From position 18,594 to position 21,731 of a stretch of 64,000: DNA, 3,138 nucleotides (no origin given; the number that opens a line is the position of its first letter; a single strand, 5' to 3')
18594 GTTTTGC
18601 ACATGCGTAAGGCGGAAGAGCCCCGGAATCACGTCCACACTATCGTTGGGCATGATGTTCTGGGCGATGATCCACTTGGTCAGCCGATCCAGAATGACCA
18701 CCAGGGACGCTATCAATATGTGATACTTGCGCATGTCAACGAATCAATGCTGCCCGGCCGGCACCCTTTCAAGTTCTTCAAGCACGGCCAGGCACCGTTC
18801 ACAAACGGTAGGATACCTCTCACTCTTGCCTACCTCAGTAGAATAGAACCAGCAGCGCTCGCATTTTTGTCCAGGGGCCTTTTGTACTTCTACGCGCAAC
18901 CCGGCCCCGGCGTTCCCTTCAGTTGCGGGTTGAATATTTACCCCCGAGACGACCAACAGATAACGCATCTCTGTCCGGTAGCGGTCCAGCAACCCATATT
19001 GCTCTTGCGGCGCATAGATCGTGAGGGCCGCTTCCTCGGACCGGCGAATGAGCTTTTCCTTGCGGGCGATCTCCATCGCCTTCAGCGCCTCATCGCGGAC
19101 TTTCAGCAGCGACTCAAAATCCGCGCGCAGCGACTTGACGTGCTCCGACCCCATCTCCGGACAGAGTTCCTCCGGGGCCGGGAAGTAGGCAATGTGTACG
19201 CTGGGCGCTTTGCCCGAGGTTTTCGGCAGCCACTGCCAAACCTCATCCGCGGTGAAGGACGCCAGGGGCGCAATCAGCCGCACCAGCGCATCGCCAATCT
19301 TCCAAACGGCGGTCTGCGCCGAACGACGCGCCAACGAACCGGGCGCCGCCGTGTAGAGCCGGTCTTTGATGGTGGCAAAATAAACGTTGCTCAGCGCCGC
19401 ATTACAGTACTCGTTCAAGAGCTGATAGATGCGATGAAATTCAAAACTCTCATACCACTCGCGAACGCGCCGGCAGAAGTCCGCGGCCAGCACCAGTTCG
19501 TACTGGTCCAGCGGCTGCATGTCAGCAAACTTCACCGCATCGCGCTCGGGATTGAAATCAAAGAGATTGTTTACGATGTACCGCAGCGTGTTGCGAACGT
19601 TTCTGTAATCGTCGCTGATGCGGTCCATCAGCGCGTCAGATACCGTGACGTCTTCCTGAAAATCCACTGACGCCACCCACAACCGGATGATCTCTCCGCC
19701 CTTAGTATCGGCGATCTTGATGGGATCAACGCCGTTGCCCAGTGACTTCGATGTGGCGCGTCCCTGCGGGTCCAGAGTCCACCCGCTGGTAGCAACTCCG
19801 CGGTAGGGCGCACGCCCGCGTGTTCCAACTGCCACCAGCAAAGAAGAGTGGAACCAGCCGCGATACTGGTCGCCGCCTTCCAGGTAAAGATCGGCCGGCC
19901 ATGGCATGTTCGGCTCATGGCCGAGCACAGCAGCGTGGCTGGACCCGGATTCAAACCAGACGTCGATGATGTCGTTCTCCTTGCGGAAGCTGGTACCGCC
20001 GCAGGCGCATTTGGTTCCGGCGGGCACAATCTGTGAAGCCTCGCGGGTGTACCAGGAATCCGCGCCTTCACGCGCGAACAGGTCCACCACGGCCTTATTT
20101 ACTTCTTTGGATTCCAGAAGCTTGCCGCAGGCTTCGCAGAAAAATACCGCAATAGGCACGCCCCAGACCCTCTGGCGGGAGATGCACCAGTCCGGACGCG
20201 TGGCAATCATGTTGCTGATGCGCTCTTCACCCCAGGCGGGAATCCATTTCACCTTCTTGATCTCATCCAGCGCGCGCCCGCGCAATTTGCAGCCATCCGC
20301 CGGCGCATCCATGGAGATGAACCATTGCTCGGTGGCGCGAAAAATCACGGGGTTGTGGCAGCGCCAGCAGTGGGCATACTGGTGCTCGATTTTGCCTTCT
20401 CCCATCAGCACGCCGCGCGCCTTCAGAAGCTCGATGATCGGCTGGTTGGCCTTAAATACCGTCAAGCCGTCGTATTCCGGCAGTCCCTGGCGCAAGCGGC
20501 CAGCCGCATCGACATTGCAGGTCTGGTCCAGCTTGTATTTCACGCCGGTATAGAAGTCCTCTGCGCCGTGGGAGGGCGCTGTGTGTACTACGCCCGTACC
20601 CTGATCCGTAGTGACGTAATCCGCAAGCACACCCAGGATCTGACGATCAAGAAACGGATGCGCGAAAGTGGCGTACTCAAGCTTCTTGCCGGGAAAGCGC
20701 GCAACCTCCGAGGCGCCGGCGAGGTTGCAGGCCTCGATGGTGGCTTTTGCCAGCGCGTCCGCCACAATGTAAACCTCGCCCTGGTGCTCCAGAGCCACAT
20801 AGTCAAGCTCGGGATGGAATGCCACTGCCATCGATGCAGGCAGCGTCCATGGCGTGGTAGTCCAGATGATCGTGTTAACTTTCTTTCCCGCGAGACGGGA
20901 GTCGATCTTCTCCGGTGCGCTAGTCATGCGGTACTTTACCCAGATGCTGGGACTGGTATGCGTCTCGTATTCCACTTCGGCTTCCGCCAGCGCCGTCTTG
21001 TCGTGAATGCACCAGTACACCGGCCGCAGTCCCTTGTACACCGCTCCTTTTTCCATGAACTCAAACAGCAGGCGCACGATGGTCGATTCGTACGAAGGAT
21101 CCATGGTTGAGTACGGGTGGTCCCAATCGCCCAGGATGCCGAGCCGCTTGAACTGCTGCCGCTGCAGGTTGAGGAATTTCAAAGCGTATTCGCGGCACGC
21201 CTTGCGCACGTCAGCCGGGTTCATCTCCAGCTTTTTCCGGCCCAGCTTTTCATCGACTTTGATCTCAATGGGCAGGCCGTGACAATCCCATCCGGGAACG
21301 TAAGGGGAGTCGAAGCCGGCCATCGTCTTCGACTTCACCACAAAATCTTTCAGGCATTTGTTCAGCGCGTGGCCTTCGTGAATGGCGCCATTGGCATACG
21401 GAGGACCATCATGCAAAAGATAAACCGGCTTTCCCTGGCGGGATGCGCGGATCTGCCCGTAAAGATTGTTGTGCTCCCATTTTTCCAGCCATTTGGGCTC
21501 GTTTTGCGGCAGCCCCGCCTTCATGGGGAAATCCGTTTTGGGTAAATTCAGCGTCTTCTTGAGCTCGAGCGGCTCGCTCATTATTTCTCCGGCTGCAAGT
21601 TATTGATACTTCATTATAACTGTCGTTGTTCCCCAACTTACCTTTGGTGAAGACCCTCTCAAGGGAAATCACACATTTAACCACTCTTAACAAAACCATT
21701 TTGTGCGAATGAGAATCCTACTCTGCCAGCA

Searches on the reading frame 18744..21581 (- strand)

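Call 41: search_protein_families(library=pfam, proteins=[window:18744-21581:-], max_evalue=0.01)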
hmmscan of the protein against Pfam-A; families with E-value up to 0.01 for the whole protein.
window:18744-21581:- (945 aa): 5 families
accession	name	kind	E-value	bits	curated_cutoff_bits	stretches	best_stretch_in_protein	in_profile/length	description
PF00133.28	tRNA-synt_1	-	2.3e-130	435.6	22.7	1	30-647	1-413/414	tRNA synthetases class I (I, L, M and V)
PF08264.19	Anticodon_1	-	9.4e-25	87.7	25.1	1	699-853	8-146/148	Anticodon-binding domain of tRNA ligase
PF09334.17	tRNA-synt_1g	-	1.5e-13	50.7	20.1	1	61-205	8-137/391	tRNA synthetases class I (M)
PF06827.20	zf-FPG_IleRS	-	1e-08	35.3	21.3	1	904-932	1-29/30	Zinc finger found in FPG and IleRS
PF13603.12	tRNA-synt_1_2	-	0.0018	18.3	25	1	305-355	88-138/185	Leucyl-tRNA synthetase, editing domain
